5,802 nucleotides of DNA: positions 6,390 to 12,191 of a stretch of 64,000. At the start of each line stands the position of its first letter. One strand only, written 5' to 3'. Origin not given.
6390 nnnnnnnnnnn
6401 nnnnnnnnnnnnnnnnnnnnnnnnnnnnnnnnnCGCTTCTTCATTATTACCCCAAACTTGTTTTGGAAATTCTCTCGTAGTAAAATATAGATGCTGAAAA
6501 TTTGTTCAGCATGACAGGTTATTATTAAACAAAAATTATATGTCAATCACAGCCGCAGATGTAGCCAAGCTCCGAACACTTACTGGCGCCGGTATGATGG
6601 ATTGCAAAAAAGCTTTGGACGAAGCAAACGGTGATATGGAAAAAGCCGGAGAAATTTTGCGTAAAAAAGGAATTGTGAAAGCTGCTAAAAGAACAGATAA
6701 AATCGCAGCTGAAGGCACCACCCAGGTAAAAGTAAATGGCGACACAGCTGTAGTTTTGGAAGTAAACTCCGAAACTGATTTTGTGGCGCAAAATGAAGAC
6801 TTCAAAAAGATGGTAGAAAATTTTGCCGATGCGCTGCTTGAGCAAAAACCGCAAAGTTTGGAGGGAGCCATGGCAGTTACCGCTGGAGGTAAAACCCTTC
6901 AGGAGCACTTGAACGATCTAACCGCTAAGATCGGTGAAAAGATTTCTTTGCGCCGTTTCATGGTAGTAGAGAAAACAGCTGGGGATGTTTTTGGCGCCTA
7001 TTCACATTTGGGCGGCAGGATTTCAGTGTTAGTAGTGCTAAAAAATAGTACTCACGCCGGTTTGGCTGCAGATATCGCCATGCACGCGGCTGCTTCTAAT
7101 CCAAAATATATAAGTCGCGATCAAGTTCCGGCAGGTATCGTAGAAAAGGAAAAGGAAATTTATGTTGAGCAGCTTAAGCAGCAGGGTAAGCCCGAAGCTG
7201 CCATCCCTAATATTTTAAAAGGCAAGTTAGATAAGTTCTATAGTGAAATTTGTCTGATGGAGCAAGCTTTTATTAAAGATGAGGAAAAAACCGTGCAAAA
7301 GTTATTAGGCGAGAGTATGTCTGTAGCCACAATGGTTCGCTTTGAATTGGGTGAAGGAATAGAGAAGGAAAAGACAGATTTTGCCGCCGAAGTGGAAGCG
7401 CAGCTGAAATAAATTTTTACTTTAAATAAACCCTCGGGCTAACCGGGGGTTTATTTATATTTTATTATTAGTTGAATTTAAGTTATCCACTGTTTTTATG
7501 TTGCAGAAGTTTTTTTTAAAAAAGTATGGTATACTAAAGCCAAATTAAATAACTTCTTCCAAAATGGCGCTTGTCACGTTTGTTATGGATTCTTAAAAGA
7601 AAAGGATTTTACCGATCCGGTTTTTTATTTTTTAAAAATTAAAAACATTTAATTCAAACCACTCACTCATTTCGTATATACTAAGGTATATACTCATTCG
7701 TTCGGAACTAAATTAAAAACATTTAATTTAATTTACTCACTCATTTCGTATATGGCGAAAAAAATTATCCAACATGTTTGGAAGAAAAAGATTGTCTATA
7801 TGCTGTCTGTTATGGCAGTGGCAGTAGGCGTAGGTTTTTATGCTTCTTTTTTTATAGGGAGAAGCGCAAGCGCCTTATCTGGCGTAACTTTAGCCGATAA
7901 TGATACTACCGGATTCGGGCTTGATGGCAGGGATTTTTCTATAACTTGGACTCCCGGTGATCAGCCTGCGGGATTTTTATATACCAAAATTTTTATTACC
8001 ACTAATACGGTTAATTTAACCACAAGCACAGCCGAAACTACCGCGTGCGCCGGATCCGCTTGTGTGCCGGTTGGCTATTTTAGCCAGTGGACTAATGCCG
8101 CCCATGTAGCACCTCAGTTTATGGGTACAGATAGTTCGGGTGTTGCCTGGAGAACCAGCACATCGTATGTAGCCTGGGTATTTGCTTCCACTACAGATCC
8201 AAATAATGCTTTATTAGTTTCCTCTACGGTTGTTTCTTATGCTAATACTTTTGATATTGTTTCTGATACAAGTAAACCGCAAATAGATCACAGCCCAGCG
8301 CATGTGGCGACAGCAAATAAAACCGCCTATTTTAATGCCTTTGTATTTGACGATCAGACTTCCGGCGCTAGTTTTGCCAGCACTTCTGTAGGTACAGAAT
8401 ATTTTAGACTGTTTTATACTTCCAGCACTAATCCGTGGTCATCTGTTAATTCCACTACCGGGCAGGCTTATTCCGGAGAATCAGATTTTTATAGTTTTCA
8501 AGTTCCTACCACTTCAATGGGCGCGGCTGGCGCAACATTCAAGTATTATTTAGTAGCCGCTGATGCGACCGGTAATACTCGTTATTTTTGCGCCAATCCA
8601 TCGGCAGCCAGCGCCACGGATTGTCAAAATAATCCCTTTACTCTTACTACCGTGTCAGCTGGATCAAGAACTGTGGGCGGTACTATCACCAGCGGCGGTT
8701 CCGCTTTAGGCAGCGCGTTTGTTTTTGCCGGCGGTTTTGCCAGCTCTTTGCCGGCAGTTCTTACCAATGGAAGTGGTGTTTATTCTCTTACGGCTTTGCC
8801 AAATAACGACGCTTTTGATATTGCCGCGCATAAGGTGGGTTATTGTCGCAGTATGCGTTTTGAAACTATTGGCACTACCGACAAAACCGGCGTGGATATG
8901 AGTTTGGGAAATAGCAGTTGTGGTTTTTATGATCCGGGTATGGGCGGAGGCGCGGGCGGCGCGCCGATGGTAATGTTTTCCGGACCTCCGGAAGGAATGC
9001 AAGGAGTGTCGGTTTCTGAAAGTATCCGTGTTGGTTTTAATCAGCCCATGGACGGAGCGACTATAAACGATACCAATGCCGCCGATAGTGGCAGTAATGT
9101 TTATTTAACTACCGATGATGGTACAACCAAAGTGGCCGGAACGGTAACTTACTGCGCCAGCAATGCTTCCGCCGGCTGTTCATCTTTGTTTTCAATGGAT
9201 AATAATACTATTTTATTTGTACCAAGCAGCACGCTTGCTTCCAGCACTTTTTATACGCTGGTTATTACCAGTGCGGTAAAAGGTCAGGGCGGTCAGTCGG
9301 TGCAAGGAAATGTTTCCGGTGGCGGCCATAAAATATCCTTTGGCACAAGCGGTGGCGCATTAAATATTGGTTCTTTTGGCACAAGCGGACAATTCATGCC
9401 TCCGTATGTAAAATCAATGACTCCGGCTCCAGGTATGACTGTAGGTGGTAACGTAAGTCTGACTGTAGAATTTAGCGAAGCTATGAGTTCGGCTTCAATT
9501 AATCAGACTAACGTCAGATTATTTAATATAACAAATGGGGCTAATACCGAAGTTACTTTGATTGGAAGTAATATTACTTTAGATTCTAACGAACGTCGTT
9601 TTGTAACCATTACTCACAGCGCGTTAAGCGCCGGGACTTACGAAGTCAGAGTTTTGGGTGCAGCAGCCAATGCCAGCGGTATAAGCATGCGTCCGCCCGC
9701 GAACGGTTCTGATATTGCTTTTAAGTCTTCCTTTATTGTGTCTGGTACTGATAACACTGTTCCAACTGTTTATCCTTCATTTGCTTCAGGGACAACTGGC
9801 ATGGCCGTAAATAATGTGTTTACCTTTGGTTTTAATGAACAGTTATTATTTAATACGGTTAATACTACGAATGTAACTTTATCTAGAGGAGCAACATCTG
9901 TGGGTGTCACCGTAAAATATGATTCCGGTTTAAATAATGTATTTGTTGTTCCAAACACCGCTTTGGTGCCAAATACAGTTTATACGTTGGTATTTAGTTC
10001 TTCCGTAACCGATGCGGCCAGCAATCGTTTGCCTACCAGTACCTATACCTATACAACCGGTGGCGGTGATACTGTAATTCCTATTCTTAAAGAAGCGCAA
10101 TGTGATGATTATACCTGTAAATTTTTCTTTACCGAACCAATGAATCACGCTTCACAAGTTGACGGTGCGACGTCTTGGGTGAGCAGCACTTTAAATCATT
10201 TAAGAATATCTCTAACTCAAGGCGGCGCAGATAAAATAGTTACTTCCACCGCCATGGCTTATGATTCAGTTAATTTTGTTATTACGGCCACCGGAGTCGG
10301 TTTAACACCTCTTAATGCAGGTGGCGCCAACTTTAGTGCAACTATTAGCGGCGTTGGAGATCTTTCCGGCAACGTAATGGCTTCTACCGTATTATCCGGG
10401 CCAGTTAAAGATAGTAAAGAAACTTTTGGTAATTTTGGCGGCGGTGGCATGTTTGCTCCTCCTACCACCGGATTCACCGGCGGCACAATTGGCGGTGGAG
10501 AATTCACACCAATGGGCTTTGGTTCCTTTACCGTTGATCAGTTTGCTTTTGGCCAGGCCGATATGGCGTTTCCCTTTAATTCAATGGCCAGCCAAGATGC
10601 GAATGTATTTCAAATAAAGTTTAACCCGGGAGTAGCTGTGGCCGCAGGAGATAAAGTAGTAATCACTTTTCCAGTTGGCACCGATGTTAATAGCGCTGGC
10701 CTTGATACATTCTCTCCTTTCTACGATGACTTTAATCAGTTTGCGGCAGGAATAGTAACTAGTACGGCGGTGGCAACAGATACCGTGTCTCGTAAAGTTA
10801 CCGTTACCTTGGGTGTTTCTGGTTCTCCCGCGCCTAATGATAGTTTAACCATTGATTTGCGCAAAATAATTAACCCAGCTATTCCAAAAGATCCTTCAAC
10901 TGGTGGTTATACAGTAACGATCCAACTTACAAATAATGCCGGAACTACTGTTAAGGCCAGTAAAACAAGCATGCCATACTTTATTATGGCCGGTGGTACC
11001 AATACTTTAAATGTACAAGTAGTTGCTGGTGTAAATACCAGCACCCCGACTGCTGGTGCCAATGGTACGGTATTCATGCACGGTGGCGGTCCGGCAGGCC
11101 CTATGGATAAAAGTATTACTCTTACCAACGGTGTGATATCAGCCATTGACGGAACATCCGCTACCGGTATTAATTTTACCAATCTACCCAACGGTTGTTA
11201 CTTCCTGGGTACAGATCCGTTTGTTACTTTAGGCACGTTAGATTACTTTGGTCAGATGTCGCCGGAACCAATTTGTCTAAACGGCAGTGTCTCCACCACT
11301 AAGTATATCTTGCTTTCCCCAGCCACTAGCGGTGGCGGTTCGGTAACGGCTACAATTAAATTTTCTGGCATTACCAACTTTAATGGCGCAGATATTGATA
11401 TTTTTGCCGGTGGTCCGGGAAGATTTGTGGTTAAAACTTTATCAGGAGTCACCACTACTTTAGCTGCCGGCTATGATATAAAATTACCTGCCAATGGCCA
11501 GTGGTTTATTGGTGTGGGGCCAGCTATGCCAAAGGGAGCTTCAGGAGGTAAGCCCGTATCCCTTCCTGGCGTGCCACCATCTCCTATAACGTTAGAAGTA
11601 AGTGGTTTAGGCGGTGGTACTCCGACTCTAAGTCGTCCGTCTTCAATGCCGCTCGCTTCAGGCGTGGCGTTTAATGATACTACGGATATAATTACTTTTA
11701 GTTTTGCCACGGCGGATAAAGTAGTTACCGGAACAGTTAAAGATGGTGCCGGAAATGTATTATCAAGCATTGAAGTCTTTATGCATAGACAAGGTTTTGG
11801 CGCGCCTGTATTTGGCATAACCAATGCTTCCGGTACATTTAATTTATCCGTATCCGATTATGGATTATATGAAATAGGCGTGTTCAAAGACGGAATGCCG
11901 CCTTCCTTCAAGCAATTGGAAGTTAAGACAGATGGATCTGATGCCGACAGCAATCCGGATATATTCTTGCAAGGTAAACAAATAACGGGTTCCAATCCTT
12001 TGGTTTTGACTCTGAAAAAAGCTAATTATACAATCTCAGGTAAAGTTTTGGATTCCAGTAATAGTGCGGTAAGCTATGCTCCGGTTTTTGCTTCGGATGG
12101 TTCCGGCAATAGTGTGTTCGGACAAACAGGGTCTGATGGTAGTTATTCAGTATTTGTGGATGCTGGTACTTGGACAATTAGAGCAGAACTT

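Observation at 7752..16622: Two adjacent envelope proteins (2258 aa and 625 aa) sharing a duplicated double peptidoglycan-binding anchor with long identical nucleotide runs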

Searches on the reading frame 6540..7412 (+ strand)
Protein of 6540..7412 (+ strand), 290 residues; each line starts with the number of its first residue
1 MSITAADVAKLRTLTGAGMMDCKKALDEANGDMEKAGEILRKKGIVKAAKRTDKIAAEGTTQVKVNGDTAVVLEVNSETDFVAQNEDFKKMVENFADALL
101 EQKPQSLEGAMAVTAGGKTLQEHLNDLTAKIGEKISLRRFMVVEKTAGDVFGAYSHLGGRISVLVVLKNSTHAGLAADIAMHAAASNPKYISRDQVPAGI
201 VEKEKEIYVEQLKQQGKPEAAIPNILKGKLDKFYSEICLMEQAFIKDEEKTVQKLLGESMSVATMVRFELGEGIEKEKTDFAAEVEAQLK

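Call 11: search_protein_families(library=pfam, proteins=[window:6540-7412:+], max_evalue=0.001)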
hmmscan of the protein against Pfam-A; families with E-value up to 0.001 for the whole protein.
window:6540-7412:+ (290 aa): 2 families
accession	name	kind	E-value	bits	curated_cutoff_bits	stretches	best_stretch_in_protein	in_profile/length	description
PF00889.24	EF_TS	-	1.2e-71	241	27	1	70-272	1-204/204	Elongation factor TS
PF25025.1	EF-Ts_N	-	1.4e-05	25.4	33.2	1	7-42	16-52/60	Elongation factor Ts, mitochondrial, N-terminal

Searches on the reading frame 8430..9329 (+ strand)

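Call 50: search_protein_families(library=pfam, proteins=[window:8430-9329:+], max_evalue=0.05)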
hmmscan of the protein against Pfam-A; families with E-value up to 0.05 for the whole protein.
window:8430-9329:+ (300 aa): 2 families
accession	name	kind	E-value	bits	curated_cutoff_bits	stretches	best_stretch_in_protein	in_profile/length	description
PF13205.12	Big_5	-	2e-10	41.8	23.6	1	178-292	4-96/105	Bacterial Ig-like domain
PF13620.12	CarboxypepD_reg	-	0.031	15.1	32.3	0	81-158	1-80/82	Carboxypeptidase regulatory-like domain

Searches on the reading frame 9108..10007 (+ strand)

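Call 50: search_protein_families(library=pfam, proteins=[window:9108-10007:+], max_evalue=0.05)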
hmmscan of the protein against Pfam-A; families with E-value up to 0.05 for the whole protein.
window:9108-10007:+ (300 aa): 3 families
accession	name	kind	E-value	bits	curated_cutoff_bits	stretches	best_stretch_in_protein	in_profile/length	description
PF13205.12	Big_5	-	1.3e-20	74.5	23.6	3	216-300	2-87/105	Bacterial Ig-like domain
PF23608.1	Ig_ILCR1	-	0.0017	18.8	27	1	117-187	18-88/114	ILCR1 Ig-like domain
PF04234.18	CopC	-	0.011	17.1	23.3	0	101-181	4-73/92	CopC domain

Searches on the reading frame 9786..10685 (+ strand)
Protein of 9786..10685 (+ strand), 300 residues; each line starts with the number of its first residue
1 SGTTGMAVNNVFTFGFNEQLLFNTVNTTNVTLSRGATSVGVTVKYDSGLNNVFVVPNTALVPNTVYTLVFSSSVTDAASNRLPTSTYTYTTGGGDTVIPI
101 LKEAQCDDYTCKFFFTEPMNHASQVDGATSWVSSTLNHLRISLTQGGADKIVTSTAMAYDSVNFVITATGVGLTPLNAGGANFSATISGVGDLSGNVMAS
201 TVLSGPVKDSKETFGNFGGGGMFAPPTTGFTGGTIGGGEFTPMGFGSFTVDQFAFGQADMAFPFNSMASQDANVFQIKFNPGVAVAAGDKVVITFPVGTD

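Call 50: search_protein_families(library=pfam, proteins=[window:9786-10685:+], max_evalue=0.05)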
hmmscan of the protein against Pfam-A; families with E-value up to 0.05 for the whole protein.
window:9786-10685:+ (300 aa): 1 family
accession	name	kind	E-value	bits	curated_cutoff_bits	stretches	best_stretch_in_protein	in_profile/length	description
PF13205.12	Big_5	-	1e-10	42.7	23.6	1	2-91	15-105/105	Bacterial Ig-like domain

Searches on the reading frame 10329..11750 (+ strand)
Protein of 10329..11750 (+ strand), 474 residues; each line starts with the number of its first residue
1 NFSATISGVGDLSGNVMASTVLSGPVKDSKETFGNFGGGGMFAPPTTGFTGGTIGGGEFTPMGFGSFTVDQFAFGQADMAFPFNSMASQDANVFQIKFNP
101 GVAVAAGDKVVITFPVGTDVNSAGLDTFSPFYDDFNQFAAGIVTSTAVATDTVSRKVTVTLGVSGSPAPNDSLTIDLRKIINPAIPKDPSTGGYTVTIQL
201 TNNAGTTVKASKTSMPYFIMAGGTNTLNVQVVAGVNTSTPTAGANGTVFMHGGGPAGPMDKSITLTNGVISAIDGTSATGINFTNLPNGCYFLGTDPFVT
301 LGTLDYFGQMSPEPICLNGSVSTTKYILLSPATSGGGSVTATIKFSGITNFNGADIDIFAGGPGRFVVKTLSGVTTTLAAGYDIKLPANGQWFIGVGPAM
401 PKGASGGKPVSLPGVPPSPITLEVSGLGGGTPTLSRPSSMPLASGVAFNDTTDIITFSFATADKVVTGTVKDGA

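Call 61: predict_structure(alignment_id=A4)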
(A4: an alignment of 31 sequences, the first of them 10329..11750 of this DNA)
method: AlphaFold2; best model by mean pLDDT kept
length: 474 residues; sequences in the alignment: 31
mean_pLDDT: 83.5   pTM: 0.71
mean pLDDT of the five models: 83.5, 82.5, 80.4, 79.0, 77.5
residues with pLDDT >= 90: 254; 70-90: 137; 50-70: 42; < 50: 41
segments of 3 or more residues with pLDDT < 50: 29-51, 53-63, 470-474
pLDDT, mean of each block of 10 residues (from residue 1): 71 69 61 39 44 39 53 73 91 92 94 96 89 85 93 96 92 93 89 93 95 92 91 93 93 88 95 92 91 91 89 85 93 81 92 91 89 88 93 93 71 89 89 88 91 93 56 44
secondary structure, 60 per line:
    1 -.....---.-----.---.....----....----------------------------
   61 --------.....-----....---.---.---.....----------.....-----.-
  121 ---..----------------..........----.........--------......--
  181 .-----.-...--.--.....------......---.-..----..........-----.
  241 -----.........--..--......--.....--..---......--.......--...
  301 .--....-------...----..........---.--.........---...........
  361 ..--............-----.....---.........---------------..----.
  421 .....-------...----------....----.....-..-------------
elements in order: E2-6 E20-24 H29-32 H69-73 E79-82 E94-98 E109-113 E142-151 E156-164 E173-178 E197-201 E208-213 E225-234 E246-254 E261-266 E269-273 E281-286 E289-295 E298-301 E304-307 E315-317 E322-331 E338-346 E350-362 E365-376 E382-386 E390-398 E420-425 E433-435 E446-449 E454-458

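Call 67: fold_search(model_id=the predicted structure, library=pdb)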
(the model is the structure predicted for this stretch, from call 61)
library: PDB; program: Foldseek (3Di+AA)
matches with E <= 10: 1246; with E <= 0.001: 34
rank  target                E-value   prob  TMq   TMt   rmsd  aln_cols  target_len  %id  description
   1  6m3y                  1.8e-07  1.00  0.15  0.10  38.4       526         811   11  Crystal structure of pilus adhesin, SpaC from Lactobacillus rhamnosus GG - open conformation (released 2020-07-29)
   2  3rkp_B                2.2e-07  1.00  0.18  0.23  14.1       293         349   14  Crystal structure of BcpA*(D312A), the major pilin subunit of Bacillus cereus (released 2012-05-30)
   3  7w6b                  2.7e-07  1.00  0.16  0.11  26.9       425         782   10  Crystal Structure of PitA from pilus islet-2 of Streptococcus oralis (released 2022-06-01)
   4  3rkp_A                7.8e-07  1.00  0.17  0.22  14.3       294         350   15  Crystal structure of BcpA*(D312A), the major pilin subunit of Bacillus cereus (released 2012-05-30)
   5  3is1                  1.4e-06  1.00  0.17  0.20  15.5       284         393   14  Crystal structure of functional region of UafA from Staphylococcus saprophyticus in C2 form at 2.45 angstrom resolution (released 2010-09-08)
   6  7vcr_B                1.4e-06  0.99  0.16  0.16  26.1       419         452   10  Crystal Structure of PitA fragment from pilus islet-2 of Streptococcus oralis (released 2022-06-01)
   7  2xtl_A                1.8e-06  0.89  0.11  0.12  23.3       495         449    8  Structure of the major pilus backbone protein from Streptococcus Agalactiae (released 2011-07-06)
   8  2ww8                  1.9e-06  1.00  0.12  0.08  30.5       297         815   12  Structure of the pilus adhesin (RrgA) from Streptococcus pneumoniae (released 2010-01-19)
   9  3kpt_B                2.8e-06  1.00  0.18  0.22  14.2       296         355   14  Crystal structure of BcpA, the major pilin subunit of Bacillus cereus (released 2009-11-24)
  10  3irp                  4.0e-06  1.00  0.18  0.20  16.0       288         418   18  Crystal structure of functional region of UafA from Staphylococcus saprophyticus at 1.50 angstrom resolution (released 2010-09-08)
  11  7vcn_B                4.2e-06  0.99  0.16  0.17  26.7       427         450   11  Crystal Structure of PitA fragment from pilus islet-2 of Streptococcus oralis with Tb-Xo4 (released 2022-07-13)
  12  2xtl_B                6.7e-06  0.77  0.11  0.11  23.4       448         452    8  Structure of the major pilus backbone protein from Streptococcus Agalactiae (released 2011-07-06)
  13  3is0                  7.1e-06  1.00  0.17  0.20  16.4       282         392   16  Crystal structure of functional region of UafA from Staphylococcus saprophyticus in the presence of cholesterol (released 2010-09-08)
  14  4jdz_A                7.4e-06  1.00  0.15  0.16  19.9       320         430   13  Structures of SdrD from Staphylococcus aureus reveal the molecular mechanism of how the cell surface receptors recogni (released 2013-06-19)
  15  9uvr_B                7.8e-06  0.98  0.13  0.14  14.7       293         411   12  Crystal structure of SSA1632 from Streptococcus sanguinis (released 2026-01-21)
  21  6m7c                  5.0e-05  0.99  0.17  0.26  17.9       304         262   12  Crystal structure of C-terminal fragment of pilus adhesin SpaC from Lactobacillus rhamnosus GG (released 2020-07-29)
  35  7bvx                  1.1e-03  0.92  0.16  0.26  17.8       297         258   14  Crystal structure of C-terminal fragment of pilus adhesin SpaC from Lactobacillus rhamnosus GG-Iodide soaked (released 2020-07-29)
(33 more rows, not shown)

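Call 71: search_protein_representatives(protein=window:10329-11750:+)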
Query: 474 residues. Proteins with E-value up to 0.001 (for the whole library): 105; up to 1e-10: 93; up to 1e-30: 53. The best 105 are listed.
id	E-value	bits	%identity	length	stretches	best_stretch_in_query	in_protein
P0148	3.2e-169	580.2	64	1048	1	20-473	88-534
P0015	6.4e-158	542.9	62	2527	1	2-473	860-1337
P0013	9.8e-153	525.8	58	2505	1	2-474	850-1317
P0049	1.3e-152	525.4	59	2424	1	5-474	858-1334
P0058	1.3e-142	492.4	55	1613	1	4-473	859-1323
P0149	2.0e-131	455.6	54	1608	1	51-473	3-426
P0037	4.2e-130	451.2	52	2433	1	2-472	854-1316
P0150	5.6e-129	447.5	52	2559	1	2-473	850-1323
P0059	4.0e-128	444.7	56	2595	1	9-474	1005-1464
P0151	8.9e-127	440.2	53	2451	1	2-473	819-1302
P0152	3.2e-124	431.8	54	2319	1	2-473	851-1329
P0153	1.6e-123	429.5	52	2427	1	7-473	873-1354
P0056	2.5e-123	428.9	52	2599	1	10-474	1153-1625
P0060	1.1e-119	416.9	51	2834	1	9-474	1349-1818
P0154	3.4e-117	408.7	55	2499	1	8-474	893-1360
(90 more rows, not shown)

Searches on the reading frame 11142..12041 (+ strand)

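Call 50: search_protein_families(library=pfam, proteins=[window:11142-12041:+], max_evalue=0.05)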
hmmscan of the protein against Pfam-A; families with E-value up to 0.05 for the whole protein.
window:11142-12041:+ (300 aa): 3 families
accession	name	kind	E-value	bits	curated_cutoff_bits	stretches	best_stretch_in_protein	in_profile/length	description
PF13620.12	CarboxypepD_reg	-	7e-08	33.1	32.3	1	195-263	2-71/82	Carboxypeptidase regulatory-like domain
PF13715.12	CarbopepD_reg_2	-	0.0027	18.2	32.2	1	195-264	1-67/88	CarboxypepD_reg-like domain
PF20305.4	pYEATS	-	0.043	14.1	26.9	0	208-247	18-56/73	prokaryotic YEATS domain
